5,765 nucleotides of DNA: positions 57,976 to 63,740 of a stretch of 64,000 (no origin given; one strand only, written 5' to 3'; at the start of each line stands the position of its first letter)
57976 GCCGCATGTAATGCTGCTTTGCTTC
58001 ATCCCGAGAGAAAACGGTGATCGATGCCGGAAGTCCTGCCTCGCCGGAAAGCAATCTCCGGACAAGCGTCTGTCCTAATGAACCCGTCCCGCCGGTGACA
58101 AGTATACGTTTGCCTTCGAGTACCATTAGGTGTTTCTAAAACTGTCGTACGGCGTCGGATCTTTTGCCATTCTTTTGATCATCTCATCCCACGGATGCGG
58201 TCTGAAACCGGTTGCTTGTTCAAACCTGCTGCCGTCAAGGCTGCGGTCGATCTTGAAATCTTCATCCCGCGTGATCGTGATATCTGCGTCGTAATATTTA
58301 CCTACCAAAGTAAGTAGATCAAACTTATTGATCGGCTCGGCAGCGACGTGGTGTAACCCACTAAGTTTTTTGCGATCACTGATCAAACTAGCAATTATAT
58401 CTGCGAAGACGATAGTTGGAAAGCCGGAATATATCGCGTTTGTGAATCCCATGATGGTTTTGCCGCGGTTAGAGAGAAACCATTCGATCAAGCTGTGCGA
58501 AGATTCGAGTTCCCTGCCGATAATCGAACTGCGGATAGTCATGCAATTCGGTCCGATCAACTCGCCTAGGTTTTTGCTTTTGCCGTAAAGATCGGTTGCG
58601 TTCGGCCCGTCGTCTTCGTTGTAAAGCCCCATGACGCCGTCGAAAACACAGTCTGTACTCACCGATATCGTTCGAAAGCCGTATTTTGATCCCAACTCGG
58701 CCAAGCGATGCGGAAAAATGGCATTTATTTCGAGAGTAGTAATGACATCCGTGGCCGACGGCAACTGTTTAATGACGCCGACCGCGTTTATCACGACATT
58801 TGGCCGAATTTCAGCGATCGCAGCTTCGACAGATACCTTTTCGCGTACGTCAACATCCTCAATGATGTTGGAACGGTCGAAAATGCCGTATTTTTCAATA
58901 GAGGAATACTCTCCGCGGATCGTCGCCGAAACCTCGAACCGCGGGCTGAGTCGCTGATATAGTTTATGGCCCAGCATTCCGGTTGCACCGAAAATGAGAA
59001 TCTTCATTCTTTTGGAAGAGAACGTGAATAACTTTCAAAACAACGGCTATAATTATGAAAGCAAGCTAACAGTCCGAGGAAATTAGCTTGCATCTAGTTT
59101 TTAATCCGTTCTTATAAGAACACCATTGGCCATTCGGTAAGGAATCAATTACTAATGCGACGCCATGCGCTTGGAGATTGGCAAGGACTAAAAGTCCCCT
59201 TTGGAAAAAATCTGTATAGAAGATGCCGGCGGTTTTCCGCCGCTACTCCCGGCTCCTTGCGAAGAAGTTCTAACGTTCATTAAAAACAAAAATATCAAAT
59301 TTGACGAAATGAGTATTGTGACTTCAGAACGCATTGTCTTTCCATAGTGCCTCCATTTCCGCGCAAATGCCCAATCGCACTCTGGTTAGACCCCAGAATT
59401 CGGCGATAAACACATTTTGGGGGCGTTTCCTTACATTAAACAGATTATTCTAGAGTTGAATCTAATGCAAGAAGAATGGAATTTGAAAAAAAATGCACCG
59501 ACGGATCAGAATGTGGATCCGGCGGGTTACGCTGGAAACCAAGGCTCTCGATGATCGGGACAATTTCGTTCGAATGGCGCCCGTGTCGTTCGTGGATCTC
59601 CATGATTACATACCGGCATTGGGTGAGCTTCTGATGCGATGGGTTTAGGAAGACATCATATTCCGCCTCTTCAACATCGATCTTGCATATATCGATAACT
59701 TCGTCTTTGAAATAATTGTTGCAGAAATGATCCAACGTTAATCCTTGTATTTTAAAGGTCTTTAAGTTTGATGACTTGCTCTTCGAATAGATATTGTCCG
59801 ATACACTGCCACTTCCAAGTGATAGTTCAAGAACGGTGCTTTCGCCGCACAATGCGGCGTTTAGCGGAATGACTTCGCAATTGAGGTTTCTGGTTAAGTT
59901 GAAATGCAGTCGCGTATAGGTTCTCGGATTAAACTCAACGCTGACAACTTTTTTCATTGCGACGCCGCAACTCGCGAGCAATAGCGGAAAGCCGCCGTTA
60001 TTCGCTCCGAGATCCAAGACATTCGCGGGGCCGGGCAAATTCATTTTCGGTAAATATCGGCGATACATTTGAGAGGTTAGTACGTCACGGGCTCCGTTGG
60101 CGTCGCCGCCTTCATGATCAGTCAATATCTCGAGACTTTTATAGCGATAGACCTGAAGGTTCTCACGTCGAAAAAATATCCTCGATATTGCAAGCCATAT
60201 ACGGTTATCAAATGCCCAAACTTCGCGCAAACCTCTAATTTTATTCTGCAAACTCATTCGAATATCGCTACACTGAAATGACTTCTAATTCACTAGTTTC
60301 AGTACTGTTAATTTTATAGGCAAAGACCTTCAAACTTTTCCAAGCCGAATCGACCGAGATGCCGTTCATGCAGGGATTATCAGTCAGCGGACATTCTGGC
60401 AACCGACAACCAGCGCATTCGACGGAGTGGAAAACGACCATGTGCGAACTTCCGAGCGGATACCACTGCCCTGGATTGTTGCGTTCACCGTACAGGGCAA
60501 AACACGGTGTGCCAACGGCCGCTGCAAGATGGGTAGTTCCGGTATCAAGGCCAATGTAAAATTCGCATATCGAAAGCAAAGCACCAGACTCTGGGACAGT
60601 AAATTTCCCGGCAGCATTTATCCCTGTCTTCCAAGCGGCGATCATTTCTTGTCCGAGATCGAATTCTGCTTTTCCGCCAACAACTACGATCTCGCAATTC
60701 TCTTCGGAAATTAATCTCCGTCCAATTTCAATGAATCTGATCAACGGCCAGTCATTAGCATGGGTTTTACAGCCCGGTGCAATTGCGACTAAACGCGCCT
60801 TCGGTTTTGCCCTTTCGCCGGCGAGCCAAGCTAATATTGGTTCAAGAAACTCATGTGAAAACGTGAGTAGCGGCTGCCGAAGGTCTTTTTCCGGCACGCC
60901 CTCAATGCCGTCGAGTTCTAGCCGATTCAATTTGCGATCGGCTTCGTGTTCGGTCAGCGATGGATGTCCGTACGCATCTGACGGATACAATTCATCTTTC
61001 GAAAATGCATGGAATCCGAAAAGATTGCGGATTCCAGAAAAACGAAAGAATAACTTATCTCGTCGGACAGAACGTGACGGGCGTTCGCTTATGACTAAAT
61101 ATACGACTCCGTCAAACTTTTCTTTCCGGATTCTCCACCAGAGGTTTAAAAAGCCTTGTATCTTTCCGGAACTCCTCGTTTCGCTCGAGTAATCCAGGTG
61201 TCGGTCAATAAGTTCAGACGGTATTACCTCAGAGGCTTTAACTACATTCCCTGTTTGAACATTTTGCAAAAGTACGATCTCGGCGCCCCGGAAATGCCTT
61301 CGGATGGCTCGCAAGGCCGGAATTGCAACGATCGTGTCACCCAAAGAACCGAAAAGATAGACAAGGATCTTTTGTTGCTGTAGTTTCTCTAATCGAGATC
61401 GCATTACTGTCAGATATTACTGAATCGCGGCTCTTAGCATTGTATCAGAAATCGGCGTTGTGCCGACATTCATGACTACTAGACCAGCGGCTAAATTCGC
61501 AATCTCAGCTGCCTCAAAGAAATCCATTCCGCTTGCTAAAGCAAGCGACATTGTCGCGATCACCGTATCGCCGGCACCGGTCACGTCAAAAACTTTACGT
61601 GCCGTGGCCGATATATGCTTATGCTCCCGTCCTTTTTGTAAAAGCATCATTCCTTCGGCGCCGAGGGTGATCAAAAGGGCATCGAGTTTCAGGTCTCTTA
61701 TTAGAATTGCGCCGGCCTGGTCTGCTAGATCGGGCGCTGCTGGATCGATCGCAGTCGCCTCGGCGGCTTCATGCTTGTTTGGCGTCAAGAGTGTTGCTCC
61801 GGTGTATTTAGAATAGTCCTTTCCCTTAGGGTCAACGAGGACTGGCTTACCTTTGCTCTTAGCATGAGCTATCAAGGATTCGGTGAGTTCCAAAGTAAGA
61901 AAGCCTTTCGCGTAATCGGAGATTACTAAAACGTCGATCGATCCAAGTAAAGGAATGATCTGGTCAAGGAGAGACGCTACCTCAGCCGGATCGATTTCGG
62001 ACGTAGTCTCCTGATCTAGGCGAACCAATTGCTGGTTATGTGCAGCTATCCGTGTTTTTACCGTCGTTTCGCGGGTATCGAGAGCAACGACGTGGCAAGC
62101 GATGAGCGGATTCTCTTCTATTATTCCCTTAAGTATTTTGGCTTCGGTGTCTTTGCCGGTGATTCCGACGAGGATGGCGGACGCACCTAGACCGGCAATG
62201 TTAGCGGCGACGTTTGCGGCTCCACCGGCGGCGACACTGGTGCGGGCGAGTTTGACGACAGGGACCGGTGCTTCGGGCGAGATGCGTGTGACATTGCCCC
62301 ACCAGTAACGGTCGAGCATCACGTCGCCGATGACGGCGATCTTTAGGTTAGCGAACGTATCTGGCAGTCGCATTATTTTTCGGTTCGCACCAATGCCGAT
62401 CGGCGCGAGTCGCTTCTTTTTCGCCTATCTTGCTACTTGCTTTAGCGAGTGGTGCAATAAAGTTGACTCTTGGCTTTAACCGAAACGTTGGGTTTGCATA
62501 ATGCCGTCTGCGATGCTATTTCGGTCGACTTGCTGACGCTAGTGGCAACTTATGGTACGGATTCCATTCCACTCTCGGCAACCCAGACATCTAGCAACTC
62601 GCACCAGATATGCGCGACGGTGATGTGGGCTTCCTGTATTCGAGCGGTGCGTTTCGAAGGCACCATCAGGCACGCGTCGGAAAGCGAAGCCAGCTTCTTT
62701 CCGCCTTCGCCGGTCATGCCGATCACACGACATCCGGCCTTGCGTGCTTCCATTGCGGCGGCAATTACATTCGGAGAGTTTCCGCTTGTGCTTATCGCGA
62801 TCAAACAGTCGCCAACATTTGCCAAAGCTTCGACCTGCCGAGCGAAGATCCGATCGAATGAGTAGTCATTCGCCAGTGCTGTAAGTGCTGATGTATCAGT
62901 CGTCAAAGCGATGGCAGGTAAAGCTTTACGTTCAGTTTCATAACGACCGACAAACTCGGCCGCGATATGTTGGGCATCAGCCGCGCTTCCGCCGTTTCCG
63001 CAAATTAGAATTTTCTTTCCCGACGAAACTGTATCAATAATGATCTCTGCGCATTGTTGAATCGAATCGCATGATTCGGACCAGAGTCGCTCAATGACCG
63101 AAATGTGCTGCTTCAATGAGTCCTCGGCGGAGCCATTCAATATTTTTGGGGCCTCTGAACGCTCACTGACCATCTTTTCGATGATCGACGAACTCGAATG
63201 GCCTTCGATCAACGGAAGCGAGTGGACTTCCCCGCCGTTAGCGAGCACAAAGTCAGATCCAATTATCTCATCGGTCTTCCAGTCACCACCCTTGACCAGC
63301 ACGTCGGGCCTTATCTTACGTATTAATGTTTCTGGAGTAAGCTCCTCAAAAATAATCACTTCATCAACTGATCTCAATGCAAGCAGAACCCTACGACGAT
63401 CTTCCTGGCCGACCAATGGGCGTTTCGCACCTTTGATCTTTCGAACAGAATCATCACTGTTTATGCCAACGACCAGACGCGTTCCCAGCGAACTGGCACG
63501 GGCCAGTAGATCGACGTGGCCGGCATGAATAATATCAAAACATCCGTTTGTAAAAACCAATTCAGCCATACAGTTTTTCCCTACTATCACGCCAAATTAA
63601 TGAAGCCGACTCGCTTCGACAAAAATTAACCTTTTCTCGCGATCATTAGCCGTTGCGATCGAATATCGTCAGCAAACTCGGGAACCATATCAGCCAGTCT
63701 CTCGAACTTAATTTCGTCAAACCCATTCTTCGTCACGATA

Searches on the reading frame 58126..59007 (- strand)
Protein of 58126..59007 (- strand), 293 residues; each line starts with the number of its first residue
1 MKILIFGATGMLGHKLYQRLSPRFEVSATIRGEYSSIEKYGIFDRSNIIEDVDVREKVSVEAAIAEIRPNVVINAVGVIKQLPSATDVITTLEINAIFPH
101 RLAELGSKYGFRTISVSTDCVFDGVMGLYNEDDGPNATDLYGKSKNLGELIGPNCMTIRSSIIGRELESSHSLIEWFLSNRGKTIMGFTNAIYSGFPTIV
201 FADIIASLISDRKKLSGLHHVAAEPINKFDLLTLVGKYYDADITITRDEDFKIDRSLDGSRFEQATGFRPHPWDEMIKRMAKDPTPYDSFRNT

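Call 67: search_protein_families(library=pfam, proteins=[window:58126-59007:-], max_evalue=0.001)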
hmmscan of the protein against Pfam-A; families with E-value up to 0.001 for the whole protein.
window:58126-59007:- (293 aa): 3 families
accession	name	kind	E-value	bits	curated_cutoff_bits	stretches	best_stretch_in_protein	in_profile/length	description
PF04321.23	RmlD_sub_bind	-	8.4e-25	87.8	27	1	1-282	1-283/287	RmlD substrate binding domain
PF01370.27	Epimerase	-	1.1e-13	51.7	20.9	1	3-151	1-152/240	NAD dependent epimerase/dehydratase family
PF16363.11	GDP_Man_Dehyd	-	1.4e-05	25.1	27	1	4-154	1-166/332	GDP-mannose 4,6 dehydratase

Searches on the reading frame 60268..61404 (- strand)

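Call 67: search_protein_families(library=pfam, proteins=[window:60268-61404:-], max_evalue=0.001)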
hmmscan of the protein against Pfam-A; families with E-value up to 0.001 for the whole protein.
window:60268-61404:- (378 aa): 1 family
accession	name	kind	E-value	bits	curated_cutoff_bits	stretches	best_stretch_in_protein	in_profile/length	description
PF01075.23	Glyco_transf_9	-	3.9e-20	72.7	22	1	202-339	104-242/247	Glycosyltransferase family 9 (heptosyltransferase)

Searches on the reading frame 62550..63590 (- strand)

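Call 67: search_protein_families(library=pfam, proteins=[window:62550-63590:-], max_evalue=0.001)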
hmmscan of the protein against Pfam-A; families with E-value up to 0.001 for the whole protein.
window:62550-63590:- (346 aa): 3 families
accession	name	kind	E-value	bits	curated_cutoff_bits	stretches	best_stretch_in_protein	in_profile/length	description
PF13580.11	SIS_2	-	2.7e-34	118.6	27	1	163-294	7-138/138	SIS domain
PF01467.32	CTP_transf_like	-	8.1e-19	68.6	21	1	13-107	1-93/133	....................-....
PF01380.27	SIS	-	2.7e-09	37.4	25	1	249-316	43-110/131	SIS domain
